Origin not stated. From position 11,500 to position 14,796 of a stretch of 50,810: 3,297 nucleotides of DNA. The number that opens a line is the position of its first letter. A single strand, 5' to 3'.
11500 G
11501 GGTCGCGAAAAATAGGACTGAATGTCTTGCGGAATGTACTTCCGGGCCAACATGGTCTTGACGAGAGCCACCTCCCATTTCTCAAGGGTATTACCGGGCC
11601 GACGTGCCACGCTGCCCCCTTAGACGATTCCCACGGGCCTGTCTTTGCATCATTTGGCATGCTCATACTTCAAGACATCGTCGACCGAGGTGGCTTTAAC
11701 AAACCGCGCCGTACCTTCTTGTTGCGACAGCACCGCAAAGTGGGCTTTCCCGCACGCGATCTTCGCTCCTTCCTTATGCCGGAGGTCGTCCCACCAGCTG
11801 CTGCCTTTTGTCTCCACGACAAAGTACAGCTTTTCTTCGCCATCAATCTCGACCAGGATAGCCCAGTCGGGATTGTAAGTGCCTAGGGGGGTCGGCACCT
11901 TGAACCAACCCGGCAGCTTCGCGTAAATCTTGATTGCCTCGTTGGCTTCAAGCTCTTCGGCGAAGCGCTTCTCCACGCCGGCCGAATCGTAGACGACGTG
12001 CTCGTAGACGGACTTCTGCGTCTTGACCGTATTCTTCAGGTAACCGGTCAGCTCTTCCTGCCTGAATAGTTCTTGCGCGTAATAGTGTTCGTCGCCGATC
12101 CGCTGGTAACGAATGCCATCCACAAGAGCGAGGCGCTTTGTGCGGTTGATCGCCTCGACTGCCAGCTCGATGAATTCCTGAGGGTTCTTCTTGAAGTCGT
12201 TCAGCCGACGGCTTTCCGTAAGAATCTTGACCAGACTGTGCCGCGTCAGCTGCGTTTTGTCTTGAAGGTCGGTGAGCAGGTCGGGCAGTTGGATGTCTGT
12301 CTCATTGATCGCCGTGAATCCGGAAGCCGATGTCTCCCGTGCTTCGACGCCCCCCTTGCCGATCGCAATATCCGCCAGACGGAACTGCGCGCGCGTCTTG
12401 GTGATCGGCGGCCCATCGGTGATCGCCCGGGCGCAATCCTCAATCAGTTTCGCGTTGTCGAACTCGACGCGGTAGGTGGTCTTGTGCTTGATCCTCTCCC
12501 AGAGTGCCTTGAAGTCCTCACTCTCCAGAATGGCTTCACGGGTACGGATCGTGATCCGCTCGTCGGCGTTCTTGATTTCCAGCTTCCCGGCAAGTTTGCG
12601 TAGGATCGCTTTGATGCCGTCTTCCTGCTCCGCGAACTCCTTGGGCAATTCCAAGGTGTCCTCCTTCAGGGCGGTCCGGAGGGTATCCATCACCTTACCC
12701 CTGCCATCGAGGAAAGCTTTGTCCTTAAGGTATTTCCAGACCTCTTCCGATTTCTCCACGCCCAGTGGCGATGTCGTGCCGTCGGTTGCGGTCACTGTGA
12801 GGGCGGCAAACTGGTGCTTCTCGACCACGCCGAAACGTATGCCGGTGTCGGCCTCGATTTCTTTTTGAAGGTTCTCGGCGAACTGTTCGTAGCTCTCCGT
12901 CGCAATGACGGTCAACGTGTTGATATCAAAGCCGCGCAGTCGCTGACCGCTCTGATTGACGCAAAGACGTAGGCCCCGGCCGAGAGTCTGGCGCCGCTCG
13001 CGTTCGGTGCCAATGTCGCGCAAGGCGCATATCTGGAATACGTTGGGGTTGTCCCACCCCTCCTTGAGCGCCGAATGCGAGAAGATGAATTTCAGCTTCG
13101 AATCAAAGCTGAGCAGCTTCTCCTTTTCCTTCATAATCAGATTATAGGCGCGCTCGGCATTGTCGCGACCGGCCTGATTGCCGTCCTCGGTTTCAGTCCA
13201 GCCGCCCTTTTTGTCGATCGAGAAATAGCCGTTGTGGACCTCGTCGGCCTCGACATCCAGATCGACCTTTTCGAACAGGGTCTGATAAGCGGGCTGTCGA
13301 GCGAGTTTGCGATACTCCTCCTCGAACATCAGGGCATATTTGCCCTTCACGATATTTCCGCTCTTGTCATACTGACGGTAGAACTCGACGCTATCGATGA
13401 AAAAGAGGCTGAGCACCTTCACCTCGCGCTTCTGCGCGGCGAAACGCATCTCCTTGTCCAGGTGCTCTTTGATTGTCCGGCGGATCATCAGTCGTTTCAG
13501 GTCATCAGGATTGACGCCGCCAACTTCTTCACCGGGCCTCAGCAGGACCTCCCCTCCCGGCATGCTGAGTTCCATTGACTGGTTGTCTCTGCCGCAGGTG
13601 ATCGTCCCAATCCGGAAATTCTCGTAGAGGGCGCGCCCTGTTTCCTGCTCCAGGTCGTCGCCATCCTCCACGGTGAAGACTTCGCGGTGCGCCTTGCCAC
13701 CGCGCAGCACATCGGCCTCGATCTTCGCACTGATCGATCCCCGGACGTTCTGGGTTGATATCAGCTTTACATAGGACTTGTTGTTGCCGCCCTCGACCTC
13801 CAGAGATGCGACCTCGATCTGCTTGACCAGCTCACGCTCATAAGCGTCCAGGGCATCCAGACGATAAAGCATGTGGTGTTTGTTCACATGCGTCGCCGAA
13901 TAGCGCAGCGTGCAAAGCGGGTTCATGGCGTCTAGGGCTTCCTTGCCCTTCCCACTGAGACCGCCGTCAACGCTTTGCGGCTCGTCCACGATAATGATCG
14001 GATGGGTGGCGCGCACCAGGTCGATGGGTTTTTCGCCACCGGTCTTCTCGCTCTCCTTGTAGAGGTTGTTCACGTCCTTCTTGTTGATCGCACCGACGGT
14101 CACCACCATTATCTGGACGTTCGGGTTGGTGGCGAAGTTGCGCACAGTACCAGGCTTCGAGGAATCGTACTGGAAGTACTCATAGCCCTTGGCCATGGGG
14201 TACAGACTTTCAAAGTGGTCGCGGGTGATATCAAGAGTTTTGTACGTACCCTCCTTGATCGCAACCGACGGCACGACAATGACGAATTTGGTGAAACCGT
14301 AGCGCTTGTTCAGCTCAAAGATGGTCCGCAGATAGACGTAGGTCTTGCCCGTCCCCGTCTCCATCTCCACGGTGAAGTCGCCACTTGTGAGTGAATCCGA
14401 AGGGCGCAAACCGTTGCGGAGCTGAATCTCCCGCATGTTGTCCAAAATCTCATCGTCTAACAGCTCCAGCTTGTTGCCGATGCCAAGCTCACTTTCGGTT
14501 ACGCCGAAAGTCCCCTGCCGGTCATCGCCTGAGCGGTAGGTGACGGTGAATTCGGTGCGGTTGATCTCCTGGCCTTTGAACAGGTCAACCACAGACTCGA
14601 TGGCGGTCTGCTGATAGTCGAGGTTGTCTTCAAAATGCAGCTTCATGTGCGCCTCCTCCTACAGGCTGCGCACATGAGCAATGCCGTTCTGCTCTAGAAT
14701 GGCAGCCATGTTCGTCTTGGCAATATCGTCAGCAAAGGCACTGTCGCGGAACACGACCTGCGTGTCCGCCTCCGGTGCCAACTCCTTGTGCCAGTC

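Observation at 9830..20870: Seven-gene operon: Type III RM core flanked by SNF2 helicase, DUF4391-like, DUF3644-like and PRTase genes under an RHH protein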

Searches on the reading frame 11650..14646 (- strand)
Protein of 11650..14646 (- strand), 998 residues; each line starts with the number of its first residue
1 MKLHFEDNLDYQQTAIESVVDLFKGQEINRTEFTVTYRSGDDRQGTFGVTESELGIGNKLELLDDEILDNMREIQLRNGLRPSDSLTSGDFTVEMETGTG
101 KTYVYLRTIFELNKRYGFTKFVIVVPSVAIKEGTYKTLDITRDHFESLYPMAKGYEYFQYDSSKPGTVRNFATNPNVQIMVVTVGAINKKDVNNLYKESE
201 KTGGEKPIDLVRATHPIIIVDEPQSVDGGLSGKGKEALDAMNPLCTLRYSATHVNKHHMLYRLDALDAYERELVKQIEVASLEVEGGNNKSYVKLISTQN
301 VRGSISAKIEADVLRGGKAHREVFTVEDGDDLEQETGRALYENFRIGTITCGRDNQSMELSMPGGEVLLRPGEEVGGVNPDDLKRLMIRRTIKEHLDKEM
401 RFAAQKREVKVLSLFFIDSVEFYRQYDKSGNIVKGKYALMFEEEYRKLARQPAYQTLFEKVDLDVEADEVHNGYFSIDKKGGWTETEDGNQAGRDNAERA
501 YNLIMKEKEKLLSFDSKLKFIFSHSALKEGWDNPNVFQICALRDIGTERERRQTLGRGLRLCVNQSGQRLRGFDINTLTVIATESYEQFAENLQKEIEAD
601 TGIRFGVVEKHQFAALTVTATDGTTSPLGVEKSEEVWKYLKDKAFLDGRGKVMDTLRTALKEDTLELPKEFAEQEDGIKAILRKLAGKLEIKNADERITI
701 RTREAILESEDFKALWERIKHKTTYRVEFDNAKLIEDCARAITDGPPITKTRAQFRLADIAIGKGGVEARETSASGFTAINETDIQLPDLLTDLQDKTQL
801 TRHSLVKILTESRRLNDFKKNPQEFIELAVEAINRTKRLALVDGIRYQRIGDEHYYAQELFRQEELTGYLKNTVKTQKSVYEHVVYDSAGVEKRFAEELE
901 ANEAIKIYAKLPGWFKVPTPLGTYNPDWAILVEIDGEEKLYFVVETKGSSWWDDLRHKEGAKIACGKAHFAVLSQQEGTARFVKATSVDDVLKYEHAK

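Call 3: search_protein_families(library=pfam, proteins=[window:11650-14646:-], max_evalue=0.01)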
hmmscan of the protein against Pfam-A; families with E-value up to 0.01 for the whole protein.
window:11650-14646:- (998 aa): 3 families
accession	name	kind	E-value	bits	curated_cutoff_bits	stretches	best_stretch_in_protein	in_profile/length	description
PF19778.5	RE_endonuc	-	3.6e-35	120.5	23.4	1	877-979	1-99/108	Endonuclease domain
PF04851.21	ResIII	-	1.6e-12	48.1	22.5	1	10-252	6-161/164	Type III restriction enzyme, res subunit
PF00270.35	DEAD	-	2.7e-06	27.7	26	1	88-252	14-159/167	DEAD/DEAH box helicase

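Call 4: search_protein_families(library=padloc, proteins=[window:11650-14646:-], max_evalue=0.01)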
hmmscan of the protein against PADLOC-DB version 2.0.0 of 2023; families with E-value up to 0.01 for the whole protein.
window:11650-14646:- (998 aa): 10 families
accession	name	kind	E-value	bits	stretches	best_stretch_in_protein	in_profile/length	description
PDLC03647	REase_III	-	0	1250.3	1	1-992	1-983/989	Type III restriction enzyme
PDLC03649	REase_III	-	6.9e-105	349.9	1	1-993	3-965/973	Type III restriction enzyme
PDLC03648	REase_III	-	3.1e-08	30.2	1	465-589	269-379/871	Type III restriction enzyme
PDLC03650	REase_III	-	1.3e-06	25.1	1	517-565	377-425/898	Type III restriction enzyme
PDLC03653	REase_III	-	1e-05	21.9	0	509-564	417-472/883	Type III restriction enzyme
PDLC03684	HEase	-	9e-05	20.6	1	750-830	50-130/166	homing endonuclease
PDLC02706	PbeA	-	0.00017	18.3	1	94-200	291-394/722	PbeA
PDLC02707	PbeA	-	0.0013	15.4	1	93-198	273-375/672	PbeA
PDLC01763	Cas3b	-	0.0047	13.7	0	90-136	265-311/762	-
PDLC01765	Cas3c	-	0.009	13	0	83-138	178-233/612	-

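Call 5: search_protein_families(library=ncbifam, proteins=[window:11650-14646:-], max_evalue=0.01)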
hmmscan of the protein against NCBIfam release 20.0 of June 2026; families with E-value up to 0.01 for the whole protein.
window:11650-14646:- (998 aa): 2 families
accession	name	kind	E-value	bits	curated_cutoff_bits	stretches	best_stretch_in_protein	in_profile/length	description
NF012027.0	PRK15483.1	equivalog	6.1e-115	385.2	564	1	1-992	1-976/986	type III restriction-modification system endonuclease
NF046055.1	restr_BPTD_3080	equivalog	1.1e-09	36.9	800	2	871-951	843-925/970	BPTD_3080 family restriction endonuclease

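Call 59: search_dna_similar(query=window:11650-14646:-, collection=plasmids, mode=protein, max_rows=60, max_evalue=1e-20)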
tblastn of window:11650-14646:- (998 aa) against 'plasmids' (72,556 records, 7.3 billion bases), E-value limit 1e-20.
Records with a match: 287; places in all: 289; records where one place covers at least 80% of the query: 141.
Best place of each record, by identity: 60-80% 6; <60% 281.
By first word of the organism name: Escherichia 67; Enterococcus 31; Klebsiella 22; Salmonella 21; Bacillus 18; Listeria 16; Lactococcus 12; Acinetobacter 11; Vibrio 8; Citrobacter 7; and 46 more.
By predicted mobility (MOB-suite, as given by PLSDB): non-mobilizable 178; mobilizable 68; conjugative 41.
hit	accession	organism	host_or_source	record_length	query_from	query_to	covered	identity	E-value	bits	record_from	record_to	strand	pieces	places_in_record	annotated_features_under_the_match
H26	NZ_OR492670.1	Acinetobacter gerneri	-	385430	1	994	100%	70.0%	0e+0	1452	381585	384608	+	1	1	DEAD/DEAH box helicase family protein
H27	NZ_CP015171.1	Acetobacter ascendens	single cell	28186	1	994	100%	66.1%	0e+0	1338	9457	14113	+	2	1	IS1380-like element IS1380A family transposase | site-specific DNA-methyltransferase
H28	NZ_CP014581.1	Paraburkholderia phytofirmans OLGA172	-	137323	1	992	99%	63.5%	0e+0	1250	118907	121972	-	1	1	DEAD/DEAH box helicase family protein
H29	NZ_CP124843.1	Aeromonas salmonicida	pure culture,meat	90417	1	992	99%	55.0%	0e+0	1026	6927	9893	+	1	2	DEAD/DEAH box helicase family protein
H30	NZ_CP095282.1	Aeromonas hydrophila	Homo sapiens,ascites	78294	1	992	99%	55.0%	0e+0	1025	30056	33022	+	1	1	DEAD/DEAH box helicase family protein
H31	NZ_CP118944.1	Aeromonas hydrophila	Homo sapiens,cell culture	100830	1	992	99%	54.9%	0e+0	1024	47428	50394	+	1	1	DEAD/DEAH box helicase family protein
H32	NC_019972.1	Methanomethylovorans hollandica DSM 15978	-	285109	1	978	98%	53.0%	0e+0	995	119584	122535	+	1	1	DEAD/DEAH box helicase family protein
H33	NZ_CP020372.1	Candidatus Thiodictyon syntrophicum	meromictic lake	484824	1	973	97%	50.9%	0e+0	963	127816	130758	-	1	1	DEAD/DEAH box helicase family protein | virulence RhuM family protein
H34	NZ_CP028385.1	Providencia heimbachae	porcine,cell culture,feces from ...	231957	1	994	100%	46.0%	0e+0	853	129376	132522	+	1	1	DEAD/DEAH box helicase family protein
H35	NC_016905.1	Shewanella baltica OS678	-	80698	1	994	100%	45.6%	0e+0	852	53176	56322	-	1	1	DEAD/DEAH box helicase family protein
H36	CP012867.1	Persicobacter sp. JZB09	cell culture,soil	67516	1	975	98%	46.4%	0e+0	867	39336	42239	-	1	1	record has no annotation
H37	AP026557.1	Vibrio alginolyticus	shrimp,shrimp food,homogenised shrimp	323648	1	989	99%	45.0%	0e+0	861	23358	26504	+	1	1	type III restriction endonuclease subunit R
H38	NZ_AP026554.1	Vibrio vulnificus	shrimp,shrimp food,homogenised shrimp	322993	1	989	99%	45.0%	0e+0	861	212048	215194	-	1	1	DEAD/DEAH box helicase family protein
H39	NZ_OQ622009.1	Vibrio parahaemolyticus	-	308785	1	989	99%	45.0%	0e+0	861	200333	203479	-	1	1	DEAD/DEAH box helicase family protein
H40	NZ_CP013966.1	Aeromonas hydrophila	fish,cell culture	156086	1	989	99%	44.8%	0e+0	855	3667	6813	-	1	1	DEAD/DEAH box helicase family protein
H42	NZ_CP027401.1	Enterococcus faecium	Homo sapiens,blood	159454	1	973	97%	42.6%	0e+0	711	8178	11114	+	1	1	DEAD/DEAH box helicase family protein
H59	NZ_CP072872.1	Rhizobium sp. NLR16a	lentil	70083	1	970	97%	41.4%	0e+0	671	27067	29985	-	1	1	DEAD/DEAH box helicase family protein | DUF262 domain-containing protein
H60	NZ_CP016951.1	Cupriavidus taiwanensis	Mimosa,single cell,nodules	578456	1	992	99%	40.4%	0e+0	653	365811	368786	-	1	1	DEAD/DEAH box helicase family protein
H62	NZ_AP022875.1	Bacillus cereus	-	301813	1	973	97%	40.9%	0e+0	678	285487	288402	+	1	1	DEAD/DEAH box helicase family protein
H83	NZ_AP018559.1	Hydrogenophilus thermoluteolus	-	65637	1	970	97%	37.2%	1e-153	511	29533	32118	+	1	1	DEAD/DEAH box helicase family protein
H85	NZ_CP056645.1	Citrobacter freundii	culture,Freshwater sample from ...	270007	1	970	97%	36.1%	4e-160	530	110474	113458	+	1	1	DEAD/DEAH box helicase family protein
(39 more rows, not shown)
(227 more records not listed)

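Call 60: get_annotated_region(hit=H29, flank=9000)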
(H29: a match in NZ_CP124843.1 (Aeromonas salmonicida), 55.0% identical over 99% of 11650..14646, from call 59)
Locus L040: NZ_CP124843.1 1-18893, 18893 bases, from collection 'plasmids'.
description: Aeromonas salmonicida strain 57 plasmid unnamed2, complete sequence
organism: Aeromonas salmonicida (NCBI taxid 645)
taxonomy: Bacteria; Pseudomonadota; Gammaproteobacteria; Aeromonadales; Aeromonadaceae; Aeromonas; Aeromonas salmonicida
host: -; source: pure culture,meat; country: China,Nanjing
typing (MOB-suite, as given by PLSDB): conjugative; replicon rep_cluster_1169; relaxase MOBF; mating-pair formation MPF_F
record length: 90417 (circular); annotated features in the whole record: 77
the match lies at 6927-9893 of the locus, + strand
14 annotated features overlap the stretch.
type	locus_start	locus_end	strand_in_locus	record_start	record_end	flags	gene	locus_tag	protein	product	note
CDS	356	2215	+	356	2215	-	-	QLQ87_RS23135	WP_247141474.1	DUF4209 domain-containing protein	-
CDS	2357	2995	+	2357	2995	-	-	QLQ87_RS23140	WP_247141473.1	recombinase family protein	-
CDS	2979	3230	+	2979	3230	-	-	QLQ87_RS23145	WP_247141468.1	hypothetical protein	-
CDS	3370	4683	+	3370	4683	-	-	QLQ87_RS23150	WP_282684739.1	site-specific DNA-methyltransferase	GO:0006306 - obsolete DNA methylation [Evidence IEA]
CDS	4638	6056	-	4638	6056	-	-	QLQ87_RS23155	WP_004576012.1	IS66-like element ISAs21 family transposase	GO:0006313 - DNA transposition [Evidence IEA]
CDS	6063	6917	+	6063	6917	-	-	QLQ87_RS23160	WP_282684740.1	DNA methyltransferase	-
CDS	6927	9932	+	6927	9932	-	-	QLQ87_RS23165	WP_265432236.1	DEAD/DEAH box helicase family protein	-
CDS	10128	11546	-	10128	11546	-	-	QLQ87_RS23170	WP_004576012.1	IS66-like element ISAs21 family transposase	GO:0006313 - DNA transposition [Evidence IEA]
CDS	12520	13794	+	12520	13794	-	glgC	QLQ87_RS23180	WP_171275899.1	glucose-1-phosphate adenylyltransferase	GO:0005978 - glycogen biosynthetic process [Evidence IEA]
CDS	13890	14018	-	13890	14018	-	-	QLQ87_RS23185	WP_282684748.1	hypothetical protein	-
CDS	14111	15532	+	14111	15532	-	-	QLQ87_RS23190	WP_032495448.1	IS66-like element ISKpn15 family transposase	GO:0006313 - DNA transposition [Evidence IEA]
CDS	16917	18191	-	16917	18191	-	-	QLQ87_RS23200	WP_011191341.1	IS4-like element ISApu2 family transposase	GO:0006313 - DNA transposition [Evidence IEA]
CDS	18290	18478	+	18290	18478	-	-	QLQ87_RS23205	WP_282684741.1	plasmid replication protein RepB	-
CDS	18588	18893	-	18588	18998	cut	-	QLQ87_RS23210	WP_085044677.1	H-NS family nucleoid-associated regulatory protein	GO:0006355 - regulation of DNA-templated transcription [Evidence IEA]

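Call 61: get_annotated_region(hit=H62, flank=9000)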
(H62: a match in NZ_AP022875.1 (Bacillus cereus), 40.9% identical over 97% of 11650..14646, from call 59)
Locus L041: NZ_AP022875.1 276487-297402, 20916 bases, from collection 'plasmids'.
description: Bacillus cereus strain MRY14-0057 plasmid pMRY14-0057_1, complete sequence
organism: Bacillus cereus (NCBI taxid 1396)
taxonomy: Bacteria; Bacillota; Bacilli; Bacillales; Bacillaceae; Bacillus; Bacillus cereus
host: -; source: -; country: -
typing (MOB-suite, as given by PLSDB): non-mobilizable; replicon rep_cluster_125; mating-pair formation MPF_T
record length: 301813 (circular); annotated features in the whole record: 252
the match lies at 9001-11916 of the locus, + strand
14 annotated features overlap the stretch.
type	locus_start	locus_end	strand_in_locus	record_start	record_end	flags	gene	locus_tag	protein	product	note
CDS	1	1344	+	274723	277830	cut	drmA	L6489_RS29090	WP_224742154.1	DISARM system helicase DrmA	-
CDS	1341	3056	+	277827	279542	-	-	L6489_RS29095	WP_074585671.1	DUF1998 domain-containing protein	-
CDS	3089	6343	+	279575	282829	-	-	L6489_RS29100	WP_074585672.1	helicase-related protein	-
CDS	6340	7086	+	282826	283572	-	-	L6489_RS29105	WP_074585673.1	DUF4391 domain-containing protein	-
CDS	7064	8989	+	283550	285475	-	-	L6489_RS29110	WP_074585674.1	site-specific DNA-methyltransferase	GO:0006306 - DNA methylation [Evidence IEA]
CDS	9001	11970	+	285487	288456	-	-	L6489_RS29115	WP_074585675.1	DEAD/DEAH box helicase family protein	-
CDS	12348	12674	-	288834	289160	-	-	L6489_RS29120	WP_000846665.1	helix-turn-helix transcriptional regulator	-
CDS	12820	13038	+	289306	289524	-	-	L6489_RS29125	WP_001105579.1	helix-turn-helix transcriptional regulator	-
CDS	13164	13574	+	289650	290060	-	-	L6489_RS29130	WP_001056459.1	hypothetical protein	-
CDS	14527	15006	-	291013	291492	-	-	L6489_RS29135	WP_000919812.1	CPBP family intramembrane glutamic endopeptidase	GO:0071586 - CAAX-box protein processing [Evidence IEA]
CDS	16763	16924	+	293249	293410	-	-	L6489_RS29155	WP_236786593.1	hypothetical protein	-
CDS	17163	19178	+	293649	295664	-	-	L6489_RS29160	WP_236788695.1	hypothetical protein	-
CDS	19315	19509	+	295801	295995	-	-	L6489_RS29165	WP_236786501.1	hypothetical protein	-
CDS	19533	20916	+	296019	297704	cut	-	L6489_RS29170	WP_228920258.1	tyrosine-type recombinase/integrase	GO:0015074 - DNA integration [Evidence IEA]; GO:0006310 - DNA recombination [Evidence IEA]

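Call 62: get_annotated_region(hit=H42, flank=9000)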
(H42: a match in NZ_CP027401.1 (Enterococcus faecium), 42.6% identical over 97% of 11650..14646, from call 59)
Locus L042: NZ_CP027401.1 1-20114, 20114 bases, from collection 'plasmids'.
description: Enterococcus faecium strain FDAARGOS_323 plasmid unnamed, complete sequence
organism: Enterococcus faecium (NCBI taxid 1352)
taxonomy: Bacteria; Bacillota; Bacilli; Lactobacillales; Enterococcaceae; Enterococcus; Enterococcus faecium
host: -; source: Homo sapiens,blood; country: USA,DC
typing (MOB-suite, as given by PLSDB): conjugative; replicon rep_cluster_893; relaxase MOBP,MOBT; mating-pair formation MPF_T
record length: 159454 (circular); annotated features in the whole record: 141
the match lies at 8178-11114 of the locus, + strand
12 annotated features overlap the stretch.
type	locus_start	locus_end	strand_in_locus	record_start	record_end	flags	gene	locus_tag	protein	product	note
CDS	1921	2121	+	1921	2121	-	-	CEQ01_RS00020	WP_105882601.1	helix-turn-helix transcriptional regulator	-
CDS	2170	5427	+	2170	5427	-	-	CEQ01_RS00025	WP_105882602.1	helicase-related protein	-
CDS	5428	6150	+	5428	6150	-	-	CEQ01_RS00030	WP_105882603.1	DUF4391 domain-containing protein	-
CDS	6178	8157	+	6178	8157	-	-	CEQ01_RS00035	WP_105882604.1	site-specific DNA-methyltransferase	GO:0006306 - DNA methylation [Evidence IEA]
CDS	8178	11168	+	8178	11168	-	-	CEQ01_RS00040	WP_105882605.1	DEAD/DEAH box helicase family protein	-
CDS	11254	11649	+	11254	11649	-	-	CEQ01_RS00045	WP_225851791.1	hypothetical protein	-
CDS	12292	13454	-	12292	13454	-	-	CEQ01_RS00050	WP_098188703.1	IS3 family transposase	-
CDS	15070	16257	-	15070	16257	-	-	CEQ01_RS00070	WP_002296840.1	IS256-like element IS16 family transposase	GO:0006313 - DNA transposition [Evidence IEA]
CDS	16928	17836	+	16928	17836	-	-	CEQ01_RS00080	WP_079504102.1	IS982-like element ISEfm1 family transposase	GO:0006313 - DNA transposition [Evidence IEA]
CDS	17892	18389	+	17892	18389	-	-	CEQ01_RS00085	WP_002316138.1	GNAT family N-acetyltransferase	-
CDS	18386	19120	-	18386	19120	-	-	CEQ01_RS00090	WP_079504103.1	PHP domain-containing protein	-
CDS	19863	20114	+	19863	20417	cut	-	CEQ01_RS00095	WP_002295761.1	tyrosine-type recombinase/integrase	GO:0015074 - DNA integration [Evidence IEA]; GO:0006310 - DNA recombination [Evidence IEA]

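Call 65: get_annotated_region(hit=H60, flank=8500)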
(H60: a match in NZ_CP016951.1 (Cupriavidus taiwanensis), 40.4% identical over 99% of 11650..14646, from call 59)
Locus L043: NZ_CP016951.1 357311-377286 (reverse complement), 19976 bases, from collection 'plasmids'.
description: Cupriavidus taiwanensis strain SWF66294 plasmid unnamed, complete sequence
organism: Cupriavidus taiwanensis (NCBI taxid 164546)
taxonomy: Bacteria; Pseudomonadota; Betaproteobacteria; Burkholderiales; Burkholderiaceae; Cupriavidus; Cupriavidus taiwanensis
host: -; source: Mimosa,single cell,nodules; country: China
typing (MOB-suite, as given by PLSDB): conjugative; relaxase MOBH,MOBP; mating-pair formation MPF_T
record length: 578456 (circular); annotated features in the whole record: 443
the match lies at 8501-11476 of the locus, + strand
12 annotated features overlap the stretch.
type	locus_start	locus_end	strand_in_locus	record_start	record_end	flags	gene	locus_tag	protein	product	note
CDS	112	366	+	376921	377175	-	-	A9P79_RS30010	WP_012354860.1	H-NS family nucleoid-associated regulatory protein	GO:0006355 - regulation of DNA-templated transcription [Evidence IEA]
CDS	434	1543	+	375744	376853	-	-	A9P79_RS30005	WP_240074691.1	competence protein CoiA family protein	-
CDS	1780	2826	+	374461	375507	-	-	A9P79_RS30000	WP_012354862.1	DNA-binding protein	-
CDS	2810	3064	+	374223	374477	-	-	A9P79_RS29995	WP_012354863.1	H-NS family nucleoid-associated regulatory protein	GO:0006355 - regulation of DNA-templated transcription [Evidence IEA]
CDS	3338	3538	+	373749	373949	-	-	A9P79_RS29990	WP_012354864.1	helix-turn-helix domain-containing protein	-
CDS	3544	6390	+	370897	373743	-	-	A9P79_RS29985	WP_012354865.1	SNF2-related protein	-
CDS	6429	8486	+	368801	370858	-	-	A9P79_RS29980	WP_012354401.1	site-specific DNA-methyltransferase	GO:0006306 - DNA methylation [Evidence IEA]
CDS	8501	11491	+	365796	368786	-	-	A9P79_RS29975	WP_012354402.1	DEAD/DEAH box helicase family protein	-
CDS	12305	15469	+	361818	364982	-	-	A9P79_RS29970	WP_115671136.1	N-6 DNA methylase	GO:0006306 - DNA methylation [Evidence IEA]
CDS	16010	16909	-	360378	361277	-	-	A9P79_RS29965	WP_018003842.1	hypothetical protein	-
CDS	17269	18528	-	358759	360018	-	-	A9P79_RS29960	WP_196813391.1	DEAD/DEAH box helicase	-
CDS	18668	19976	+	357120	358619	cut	istA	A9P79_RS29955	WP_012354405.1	IS21 family transposase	-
